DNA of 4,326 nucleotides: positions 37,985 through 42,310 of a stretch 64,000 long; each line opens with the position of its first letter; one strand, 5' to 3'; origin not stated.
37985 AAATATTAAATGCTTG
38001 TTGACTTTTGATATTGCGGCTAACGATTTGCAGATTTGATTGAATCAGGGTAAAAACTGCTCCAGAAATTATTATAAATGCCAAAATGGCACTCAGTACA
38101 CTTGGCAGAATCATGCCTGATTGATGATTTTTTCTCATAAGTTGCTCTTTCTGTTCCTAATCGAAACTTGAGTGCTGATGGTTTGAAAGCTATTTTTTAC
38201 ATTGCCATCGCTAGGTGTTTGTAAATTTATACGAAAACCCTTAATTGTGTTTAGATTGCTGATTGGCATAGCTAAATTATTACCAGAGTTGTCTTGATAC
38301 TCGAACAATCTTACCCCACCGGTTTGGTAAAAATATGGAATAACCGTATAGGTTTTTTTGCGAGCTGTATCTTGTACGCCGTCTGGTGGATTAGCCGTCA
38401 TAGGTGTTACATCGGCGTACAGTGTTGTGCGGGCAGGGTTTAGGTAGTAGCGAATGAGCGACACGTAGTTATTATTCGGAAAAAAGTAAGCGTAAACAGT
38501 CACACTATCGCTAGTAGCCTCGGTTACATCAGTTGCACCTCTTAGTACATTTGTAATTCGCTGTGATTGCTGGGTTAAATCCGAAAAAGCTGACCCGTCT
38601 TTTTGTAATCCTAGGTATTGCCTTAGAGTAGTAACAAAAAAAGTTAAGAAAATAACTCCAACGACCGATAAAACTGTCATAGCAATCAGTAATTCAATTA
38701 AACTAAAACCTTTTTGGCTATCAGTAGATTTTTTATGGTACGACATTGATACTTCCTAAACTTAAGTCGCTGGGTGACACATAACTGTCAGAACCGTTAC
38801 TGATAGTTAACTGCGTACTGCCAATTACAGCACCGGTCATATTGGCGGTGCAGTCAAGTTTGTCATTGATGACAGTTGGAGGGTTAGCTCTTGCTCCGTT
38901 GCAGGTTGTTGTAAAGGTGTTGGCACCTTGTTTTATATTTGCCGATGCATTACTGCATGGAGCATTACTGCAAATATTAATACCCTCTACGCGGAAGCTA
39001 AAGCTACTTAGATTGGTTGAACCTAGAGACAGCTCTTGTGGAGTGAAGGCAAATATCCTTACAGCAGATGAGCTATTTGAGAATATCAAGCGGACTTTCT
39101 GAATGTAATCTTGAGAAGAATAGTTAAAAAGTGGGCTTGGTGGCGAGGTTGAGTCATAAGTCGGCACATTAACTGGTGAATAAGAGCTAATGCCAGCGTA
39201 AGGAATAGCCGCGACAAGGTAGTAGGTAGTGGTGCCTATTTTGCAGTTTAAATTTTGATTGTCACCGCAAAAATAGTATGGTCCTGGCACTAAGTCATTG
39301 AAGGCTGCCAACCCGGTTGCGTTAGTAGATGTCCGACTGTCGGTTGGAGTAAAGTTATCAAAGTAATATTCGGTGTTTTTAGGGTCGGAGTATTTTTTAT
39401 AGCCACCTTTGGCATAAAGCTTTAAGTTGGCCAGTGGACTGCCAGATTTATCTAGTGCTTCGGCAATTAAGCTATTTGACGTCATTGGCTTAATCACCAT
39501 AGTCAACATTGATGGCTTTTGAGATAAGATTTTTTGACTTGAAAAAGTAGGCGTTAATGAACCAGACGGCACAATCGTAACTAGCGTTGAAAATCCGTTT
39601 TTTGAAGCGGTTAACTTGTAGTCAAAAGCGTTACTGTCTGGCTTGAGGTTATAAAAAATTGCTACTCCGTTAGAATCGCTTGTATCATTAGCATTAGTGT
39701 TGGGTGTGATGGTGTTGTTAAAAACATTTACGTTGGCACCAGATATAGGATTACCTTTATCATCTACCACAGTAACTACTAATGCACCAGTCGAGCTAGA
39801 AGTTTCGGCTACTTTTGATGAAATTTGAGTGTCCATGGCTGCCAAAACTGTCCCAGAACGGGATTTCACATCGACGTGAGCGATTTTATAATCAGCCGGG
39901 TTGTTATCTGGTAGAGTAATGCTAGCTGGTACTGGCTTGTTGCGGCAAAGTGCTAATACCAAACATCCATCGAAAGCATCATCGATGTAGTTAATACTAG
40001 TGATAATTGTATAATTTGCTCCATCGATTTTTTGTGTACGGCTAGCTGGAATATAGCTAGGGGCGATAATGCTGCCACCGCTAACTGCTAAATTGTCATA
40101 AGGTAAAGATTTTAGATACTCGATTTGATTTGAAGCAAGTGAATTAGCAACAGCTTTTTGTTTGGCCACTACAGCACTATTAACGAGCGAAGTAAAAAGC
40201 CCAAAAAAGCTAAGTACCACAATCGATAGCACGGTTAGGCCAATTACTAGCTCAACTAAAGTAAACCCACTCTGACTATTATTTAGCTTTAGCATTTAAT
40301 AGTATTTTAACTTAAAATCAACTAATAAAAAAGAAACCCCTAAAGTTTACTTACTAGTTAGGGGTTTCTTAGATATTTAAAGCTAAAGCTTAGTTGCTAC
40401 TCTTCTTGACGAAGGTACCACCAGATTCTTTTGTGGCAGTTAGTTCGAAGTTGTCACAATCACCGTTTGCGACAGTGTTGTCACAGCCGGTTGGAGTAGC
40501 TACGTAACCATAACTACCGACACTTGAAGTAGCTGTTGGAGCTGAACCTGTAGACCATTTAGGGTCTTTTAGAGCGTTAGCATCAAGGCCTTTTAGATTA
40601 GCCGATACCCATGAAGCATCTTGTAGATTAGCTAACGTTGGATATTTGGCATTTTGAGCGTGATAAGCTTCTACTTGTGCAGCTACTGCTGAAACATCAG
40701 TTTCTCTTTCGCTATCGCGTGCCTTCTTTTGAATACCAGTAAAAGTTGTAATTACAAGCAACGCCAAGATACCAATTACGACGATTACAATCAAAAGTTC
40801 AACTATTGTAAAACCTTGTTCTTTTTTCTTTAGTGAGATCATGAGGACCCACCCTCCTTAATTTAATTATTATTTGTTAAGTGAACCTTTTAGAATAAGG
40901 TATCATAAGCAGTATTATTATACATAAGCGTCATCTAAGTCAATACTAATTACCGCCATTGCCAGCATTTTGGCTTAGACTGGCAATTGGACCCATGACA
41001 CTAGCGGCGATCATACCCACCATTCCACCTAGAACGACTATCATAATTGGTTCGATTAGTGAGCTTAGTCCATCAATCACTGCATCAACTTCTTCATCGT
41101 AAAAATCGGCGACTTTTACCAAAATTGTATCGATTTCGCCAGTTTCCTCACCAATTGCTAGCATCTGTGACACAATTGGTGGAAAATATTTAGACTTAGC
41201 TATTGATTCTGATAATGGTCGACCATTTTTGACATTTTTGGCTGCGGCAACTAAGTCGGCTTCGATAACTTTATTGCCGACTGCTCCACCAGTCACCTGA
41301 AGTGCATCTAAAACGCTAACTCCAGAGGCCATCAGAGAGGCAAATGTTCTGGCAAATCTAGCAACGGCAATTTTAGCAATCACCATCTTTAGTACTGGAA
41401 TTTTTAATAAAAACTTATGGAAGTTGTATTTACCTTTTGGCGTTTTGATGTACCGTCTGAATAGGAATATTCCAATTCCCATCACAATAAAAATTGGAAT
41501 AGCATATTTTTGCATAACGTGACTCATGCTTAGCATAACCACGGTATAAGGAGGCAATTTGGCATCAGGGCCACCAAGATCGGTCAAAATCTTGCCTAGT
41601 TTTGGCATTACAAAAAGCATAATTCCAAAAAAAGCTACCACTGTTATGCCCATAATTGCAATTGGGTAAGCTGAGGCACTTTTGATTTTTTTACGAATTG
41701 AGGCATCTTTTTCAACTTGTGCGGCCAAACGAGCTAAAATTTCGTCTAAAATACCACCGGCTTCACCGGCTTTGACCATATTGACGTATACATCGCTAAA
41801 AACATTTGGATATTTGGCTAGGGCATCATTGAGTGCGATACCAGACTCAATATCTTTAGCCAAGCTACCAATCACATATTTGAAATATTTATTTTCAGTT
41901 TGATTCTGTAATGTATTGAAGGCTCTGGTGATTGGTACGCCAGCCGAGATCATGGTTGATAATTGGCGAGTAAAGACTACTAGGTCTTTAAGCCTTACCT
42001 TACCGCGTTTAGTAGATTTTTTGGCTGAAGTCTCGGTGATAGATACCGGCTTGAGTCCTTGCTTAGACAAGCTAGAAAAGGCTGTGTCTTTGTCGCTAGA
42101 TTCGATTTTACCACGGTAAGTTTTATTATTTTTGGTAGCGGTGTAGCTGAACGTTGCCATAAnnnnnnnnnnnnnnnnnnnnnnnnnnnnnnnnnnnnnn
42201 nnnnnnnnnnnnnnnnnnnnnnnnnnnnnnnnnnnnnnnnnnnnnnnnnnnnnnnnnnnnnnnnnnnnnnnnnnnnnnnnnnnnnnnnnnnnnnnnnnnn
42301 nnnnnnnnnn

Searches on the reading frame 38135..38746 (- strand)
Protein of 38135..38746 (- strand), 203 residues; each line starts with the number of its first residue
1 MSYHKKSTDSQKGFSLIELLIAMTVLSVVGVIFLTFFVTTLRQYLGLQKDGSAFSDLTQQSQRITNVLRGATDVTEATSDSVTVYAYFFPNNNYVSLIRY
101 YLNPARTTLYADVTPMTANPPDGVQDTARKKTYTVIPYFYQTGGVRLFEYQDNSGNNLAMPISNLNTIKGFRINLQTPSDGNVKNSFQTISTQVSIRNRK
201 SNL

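Call 87: search_protein_families(library=pfam, proteins=[window:38135-38746:-], max_evalue=0.001)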
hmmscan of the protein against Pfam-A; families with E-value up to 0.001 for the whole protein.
window:38135-38746:- (203 aa): 1 family
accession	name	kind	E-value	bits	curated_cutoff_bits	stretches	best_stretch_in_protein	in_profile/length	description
PF07963.17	N_methyl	-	3.1e-08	33.3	21.2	1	10-32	3-25/27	Prokaryotic N-terminal methylation motif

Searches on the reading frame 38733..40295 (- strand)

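Call 71: search_protein_families(library=pfam, proteins=[window:38733-40295:-], max_evalue=0.001)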
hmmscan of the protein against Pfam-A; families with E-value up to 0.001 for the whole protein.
window:38733-40295:- (520 aa): 4 families
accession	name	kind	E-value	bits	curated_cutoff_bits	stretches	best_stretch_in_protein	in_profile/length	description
PF13620.12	CarboxypepD_reg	-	2.6e-09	37.7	32.3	1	173-239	3-63/82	Carboxypeptidase regulatory-like domain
PF07963.17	N_methyl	-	5.4e-07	29.4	21.2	1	6-29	2-25/27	Prokaryotic N-terminal methylation motif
PF17802.7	SpaA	-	5.5e-05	23.7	23.1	0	174-220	5-52/91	Prealbumin-like fold domain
PF24107.1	DUF7382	-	0.00024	21.3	27.4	1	171-212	21-62/65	Domain of unknown function (DUF7382)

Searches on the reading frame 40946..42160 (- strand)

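Call 71: search_protein_families(library=pfam, proteins=[window:40946-42160:-], max_evalue=0.001)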
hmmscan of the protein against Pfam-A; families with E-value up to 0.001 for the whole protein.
window:40946-42160:- (404 aa): 1 family
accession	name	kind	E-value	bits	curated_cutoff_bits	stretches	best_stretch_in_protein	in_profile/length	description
PF00482.28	T2SSF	-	5e-62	207.9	25.2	2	63-186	1-125/125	Type II secretion system (T2SS), protein F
